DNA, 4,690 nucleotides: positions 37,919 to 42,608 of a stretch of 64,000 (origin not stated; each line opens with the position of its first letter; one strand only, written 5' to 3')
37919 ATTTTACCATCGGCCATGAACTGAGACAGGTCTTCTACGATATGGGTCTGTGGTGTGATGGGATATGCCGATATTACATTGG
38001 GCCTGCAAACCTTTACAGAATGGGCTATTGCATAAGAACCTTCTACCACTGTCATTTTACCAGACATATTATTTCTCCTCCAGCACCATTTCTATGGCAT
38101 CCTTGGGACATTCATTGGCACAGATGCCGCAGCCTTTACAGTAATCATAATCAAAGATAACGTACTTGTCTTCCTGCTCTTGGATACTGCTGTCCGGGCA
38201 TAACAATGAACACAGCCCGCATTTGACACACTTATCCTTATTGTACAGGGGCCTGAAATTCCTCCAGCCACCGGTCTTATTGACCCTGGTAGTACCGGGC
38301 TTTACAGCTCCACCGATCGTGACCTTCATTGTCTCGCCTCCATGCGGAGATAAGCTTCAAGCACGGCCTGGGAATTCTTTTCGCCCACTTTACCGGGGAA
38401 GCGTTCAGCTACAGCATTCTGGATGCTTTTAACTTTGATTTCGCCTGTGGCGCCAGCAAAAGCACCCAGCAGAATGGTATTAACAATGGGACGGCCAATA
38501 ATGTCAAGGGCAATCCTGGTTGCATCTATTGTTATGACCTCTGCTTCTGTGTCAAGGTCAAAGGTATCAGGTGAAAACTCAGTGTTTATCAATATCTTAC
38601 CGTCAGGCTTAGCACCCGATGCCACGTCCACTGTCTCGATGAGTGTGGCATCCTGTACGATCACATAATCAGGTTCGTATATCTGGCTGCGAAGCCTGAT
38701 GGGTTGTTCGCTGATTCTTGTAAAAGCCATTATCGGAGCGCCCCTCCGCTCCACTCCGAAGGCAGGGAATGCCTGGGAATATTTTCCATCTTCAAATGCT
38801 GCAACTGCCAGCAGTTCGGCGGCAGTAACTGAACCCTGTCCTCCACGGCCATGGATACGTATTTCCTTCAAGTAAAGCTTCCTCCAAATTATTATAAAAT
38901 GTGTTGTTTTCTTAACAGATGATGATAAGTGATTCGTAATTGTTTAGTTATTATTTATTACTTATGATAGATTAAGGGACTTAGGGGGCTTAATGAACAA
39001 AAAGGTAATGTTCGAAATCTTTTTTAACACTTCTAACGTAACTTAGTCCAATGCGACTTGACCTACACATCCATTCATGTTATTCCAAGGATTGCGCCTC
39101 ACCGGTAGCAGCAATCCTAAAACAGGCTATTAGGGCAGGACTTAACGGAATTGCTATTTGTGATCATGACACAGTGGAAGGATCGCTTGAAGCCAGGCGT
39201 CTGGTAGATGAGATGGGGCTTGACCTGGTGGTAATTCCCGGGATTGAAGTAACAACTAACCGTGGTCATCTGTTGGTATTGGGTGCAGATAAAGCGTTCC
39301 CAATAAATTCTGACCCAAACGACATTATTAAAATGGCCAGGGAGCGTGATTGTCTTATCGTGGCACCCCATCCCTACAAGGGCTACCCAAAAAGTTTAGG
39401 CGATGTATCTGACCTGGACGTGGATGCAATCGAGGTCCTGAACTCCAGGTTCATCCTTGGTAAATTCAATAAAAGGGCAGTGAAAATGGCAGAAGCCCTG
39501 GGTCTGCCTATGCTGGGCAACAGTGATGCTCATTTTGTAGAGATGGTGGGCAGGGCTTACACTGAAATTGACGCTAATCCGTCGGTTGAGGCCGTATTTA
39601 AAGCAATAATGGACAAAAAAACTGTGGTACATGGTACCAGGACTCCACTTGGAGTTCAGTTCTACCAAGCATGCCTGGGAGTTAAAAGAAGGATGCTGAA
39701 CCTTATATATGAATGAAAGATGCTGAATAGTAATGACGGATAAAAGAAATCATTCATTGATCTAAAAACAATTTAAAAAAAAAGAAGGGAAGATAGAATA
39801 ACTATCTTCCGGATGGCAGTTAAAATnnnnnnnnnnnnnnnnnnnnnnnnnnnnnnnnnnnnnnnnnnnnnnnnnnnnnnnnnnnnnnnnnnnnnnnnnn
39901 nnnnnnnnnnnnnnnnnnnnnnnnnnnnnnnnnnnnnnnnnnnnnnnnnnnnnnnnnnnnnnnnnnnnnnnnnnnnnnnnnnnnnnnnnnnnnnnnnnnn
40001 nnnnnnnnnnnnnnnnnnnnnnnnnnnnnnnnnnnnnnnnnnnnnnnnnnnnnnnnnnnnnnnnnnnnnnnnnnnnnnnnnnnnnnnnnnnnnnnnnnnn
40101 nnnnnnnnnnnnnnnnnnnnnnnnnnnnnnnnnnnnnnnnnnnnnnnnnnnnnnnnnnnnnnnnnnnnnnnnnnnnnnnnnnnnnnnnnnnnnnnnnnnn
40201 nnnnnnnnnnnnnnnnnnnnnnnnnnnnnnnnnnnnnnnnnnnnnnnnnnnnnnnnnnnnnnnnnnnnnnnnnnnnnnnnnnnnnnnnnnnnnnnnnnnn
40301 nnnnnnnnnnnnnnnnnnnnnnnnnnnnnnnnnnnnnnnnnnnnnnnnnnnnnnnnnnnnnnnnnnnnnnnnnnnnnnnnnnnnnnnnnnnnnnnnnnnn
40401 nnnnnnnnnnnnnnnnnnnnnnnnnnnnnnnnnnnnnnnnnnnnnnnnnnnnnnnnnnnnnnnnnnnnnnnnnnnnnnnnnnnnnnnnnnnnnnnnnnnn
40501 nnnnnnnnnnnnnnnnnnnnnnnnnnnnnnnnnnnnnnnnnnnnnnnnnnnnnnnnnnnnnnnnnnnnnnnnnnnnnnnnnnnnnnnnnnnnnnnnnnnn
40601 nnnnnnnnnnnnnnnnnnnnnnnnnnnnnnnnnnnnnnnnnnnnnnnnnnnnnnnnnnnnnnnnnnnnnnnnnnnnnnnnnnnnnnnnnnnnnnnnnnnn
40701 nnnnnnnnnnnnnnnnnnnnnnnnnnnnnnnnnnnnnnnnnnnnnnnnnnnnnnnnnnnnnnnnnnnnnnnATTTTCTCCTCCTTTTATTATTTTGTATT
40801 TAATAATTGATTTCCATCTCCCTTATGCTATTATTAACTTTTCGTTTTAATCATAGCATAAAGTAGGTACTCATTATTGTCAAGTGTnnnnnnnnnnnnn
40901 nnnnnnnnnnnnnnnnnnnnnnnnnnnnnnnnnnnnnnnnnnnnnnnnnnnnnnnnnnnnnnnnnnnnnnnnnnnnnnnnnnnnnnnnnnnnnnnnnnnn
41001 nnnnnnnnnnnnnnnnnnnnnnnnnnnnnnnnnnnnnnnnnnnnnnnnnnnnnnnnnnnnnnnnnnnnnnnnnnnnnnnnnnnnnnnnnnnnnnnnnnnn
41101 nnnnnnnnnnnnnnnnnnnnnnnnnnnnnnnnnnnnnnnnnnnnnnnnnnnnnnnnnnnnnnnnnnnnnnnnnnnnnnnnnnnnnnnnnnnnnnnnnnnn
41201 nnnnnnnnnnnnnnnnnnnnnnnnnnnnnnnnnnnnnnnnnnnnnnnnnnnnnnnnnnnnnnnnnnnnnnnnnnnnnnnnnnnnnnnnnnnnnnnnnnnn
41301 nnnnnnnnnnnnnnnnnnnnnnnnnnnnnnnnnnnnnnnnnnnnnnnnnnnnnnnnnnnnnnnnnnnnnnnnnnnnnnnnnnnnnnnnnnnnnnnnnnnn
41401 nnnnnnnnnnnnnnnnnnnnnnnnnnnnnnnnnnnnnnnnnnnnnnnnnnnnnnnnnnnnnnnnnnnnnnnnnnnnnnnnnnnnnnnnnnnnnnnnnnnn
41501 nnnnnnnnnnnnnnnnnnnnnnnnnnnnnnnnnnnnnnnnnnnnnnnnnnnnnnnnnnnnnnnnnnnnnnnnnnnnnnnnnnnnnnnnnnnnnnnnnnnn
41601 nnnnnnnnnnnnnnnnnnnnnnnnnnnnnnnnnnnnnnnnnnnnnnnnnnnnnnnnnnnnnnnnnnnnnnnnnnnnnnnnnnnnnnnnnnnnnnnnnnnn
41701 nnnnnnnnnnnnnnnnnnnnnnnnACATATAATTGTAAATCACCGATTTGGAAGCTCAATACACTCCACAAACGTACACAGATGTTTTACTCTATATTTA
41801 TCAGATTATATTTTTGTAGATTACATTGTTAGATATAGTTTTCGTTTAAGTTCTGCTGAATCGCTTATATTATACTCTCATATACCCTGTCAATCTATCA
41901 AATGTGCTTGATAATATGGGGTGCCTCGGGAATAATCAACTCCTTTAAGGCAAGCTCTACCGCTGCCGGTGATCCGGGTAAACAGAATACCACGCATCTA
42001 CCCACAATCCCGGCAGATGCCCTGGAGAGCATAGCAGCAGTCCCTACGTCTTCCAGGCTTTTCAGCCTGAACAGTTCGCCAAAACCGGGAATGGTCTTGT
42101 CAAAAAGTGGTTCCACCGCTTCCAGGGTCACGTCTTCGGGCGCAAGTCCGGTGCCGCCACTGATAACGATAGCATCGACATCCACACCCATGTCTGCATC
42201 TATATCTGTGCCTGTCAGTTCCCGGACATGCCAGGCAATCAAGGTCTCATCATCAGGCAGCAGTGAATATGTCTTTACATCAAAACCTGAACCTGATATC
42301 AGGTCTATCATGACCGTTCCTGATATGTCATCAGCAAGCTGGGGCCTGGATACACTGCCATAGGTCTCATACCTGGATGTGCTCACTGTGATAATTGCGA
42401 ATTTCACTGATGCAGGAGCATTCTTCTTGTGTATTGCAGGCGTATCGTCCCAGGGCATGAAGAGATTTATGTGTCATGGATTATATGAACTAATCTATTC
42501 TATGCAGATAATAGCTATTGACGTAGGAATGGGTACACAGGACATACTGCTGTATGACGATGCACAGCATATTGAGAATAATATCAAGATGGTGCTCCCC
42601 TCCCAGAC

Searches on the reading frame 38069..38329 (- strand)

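Call 26: search_protein_families(library=pfam, proteins=[window:38069-38329:-], max_evalue=0.001)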
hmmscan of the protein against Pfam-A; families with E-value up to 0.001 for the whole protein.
window:38069-38329:- (86 aa): 13 families
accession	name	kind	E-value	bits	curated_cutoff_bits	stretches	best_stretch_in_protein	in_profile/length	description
PF00037.32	Fer4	-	2e-14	53.1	21.1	2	57-80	1-24/24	4Fe-4S binding domain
PF14697.11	Fer4_21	-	5.5e-12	46.1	35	1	30-81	4-59/59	4Fe-4S dicluster domain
PF12837.12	Fer4_6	-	5.7e-11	42.2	25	2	57-79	2-24/24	4Fe-4S binding domain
PF12797.12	Fer4_2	-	9.7e-11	41.3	24.5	2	56-75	2-21/22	4Fe-4S binding domain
PF12838.12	Fer4_7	-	6.2e-10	39.8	27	1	33-78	1-52/52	4Fe-4S dicluster domain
PF13237.11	Fer4_10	-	1.1e-09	38.4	25.5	2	27-75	2-53/53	4Fe-4S dicluster domain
PF13187.11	Fer4_9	-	4.1e-08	33.6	27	1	33-79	1-52/52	4Fe-4S dicluster domain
PF13484.11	Fer4_16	-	3.6e-07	31.3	30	0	64-82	2-20/66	4Fe-4S double cluster binding domain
PF25160.1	LdpA_Fe-S-bd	-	2.2e-06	27.8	27.6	0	62-82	26-46/49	LdpA Fe-S cluster-binding domain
PF12800.12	Fer4_4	-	2.1e-05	24.9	24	0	62-76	2-16/17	4Fe-4S binding domain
PF13459.11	Fer4_15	-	0.00013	23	22.4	0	57-76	1-20/66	4Fe-4S single cluster domain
PF12798.12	Fer4_3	-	0.00044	21.3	27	0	64-78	1-15/15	4Fe-4S binding domain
PF13183.11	Fer4_8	-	0.00083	20.3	27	0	32-52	3-23/68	4Fe-4S dicluster domain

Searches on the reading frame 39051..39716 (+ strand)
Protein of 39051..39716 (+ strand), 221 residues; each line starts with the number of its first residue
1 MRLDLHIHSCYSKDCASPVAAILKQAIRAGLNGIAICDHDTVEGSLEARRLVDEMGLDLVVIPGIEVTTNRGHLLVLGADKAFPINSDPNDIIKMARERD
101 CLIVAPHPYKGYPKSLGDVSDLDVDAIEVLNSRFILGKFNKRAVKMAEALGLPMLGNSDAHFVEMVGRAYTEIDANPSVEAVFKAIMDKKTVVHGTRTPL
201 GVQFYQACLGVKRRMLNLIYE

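Call 4: search_protein_families(library=pfam, proteins=[window:39051-39716:+], max_evalue=0.1)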
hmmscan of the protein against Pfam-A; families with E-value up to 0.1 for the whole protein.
window:39051-39716:+ (221 aa): 2 families
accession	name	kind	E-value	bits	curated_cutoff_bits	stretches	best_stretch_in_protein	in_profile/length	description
PF13263.12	PHP_C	-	4e-17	61.9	21.3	1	139-190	3-55/56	PHP-associated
PF02811.25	PHP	-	1.4e-10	42.2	26.4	1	4-76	1-77/164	PHP domain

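Call 5: search_protein_families(library=ncbifam, proteins=[window:39051-39716:+], max_evalue=0.1)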
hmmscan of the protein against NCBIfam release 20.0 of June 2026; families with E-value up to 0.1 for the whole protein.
window:39051-39716:+ (221 aa): 23 families
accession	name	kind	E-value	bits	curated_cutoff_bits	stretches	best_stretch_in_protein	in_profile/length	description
NF038032.1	CehA_McbA_metalo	domain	5e-24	85.3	80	1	2-199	4-219/315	CehA/McbA family metallohydrolase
NF047791.1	RNaseRnm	equivalog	1e-10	41.4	375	1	3-70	3-69/275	RNase RNM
NF041577.1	nside_bi_sphtase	equivalog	1.9e-09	37.1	400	1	2-72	3-72/276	3',5'-nucleoside bisphosphate phosphatase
NF045780.1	TrlF_fam_ATP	equivalog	3.9e-08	32.5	350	1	2-77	7-95/944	TrlF family AAA-like ATPase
TIGR01856.1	hisJ_fam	subfamily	2.8e-06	27.2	90.2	1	4-43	2-41/252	histidinol-phosphatase HisJ family protein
NF004225.0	PRK05672.1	subfamily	5.4e-06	24.7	939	1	4-81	8-89/1047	error-prone DNA polymerase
NF041661.1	Cycl_ph_dihydrol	equivalog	5.6e-06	25.9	500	1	4-69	1-63/259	phosphoribosyl 1,2-cyclic phosphate 1,2-diphosphodiesterase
TIGR00594.1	polc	superfamily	1.1e-05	23.7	434.35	1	4-61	3-61/1022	DNA polymerase III subunit alpha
NF006702.0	PRK09248.1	domain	9e-05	22.1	264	1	2-40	4-42/246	PHP domain-containing protein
NF005298.0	PRK06826.1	equivalog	9e-05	20.3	1260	1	4-68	7-70/1151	DNA polymerase III subunit alpha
NF005617.0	PRK07374.1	equivalog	0.00014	19.9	1653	1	4-60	5-62/1170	DNA polymerase III subunit alpha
NF007079.0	PRK09532.1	equivalog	0.0002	19.7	1525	1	4-54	5-56/876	DNA polymerase III subunit alpha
NF004981.0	PRK06361.1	equivalog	0.00034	20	117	1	3-68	2-72/217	histidinol phosphate phosphatase domain-containing protein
TIGR01405.1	polC_Gram_pos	equivalog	0.00034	18.4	1043.45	1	2-68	104-169/1211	DNA polymerase III subunit alpha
NF042955.1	Ppl_antiphage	equivalog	0.00039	18.5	1000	1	121-193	171-239/882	anti-phage protein Ppl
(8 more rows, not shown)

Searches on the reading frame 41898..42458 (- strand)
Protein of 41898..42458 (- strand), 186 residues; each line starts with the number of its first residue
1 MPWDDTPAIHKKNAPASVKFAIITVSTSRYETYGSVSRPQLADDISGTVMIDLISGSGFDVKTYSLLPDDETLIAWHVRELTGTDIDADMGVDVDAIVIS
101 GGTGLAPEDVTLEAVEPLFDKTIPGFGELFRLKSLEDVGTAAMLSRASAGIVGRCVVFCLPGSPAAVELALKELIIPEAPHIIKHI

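Call 4: search_protein_families(library=pfam, proteins=[window:41898-42458:-], max_evalue=0.1)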
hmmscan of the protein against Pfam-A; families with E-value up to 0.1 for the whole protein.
window:41898-42458:- (186 aa): 1 family
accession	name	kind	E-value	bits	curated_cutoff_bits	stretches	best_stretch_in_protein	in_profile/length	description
PF00994.29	MoCF_biosynth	-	2.7e-27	95.7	26.6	1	21-180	1-143/144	Probable molybdopterin binding domain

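Call 5: search_protein_families(library=ncbifam, proteins=[window:41898-42458:-], max_evalue=0.1)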
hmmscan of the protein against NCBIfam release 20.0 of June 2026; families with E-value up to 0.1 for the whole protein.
window:41898-42458:- (186 aa): 5 families
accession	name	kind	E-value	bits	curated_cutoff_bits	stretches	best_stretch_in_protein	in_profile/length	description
TIGR02667.1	moaB_proteo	equivalog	9.5e-36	122.9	222.4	1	17-177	4-147/163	molybdenum cofactor biosynthesis protein B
TIGR00177.1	molyb_syn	domain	1.3e-30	106.3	85.35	1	18-177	2-148/148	molybdenum cofactor synthesis domain-containing protein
NF002947.1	PRK03604.1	equivalog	9.2e-29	100.6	285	1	18-185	146-295/301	bifunctional molybdenum cofactor biosynthesis protein MoaC/MoaB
NF006932.0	PRK09417.1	equivalog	7.5e-21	74.5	158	1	59-173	40-145/193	molybdopterin adenylyltransferase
NF002291.0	PRK01215.1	equivalog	0.032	13.3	293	1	57-115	35-84/264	nicotinamide mononucleotide deamidase-related protein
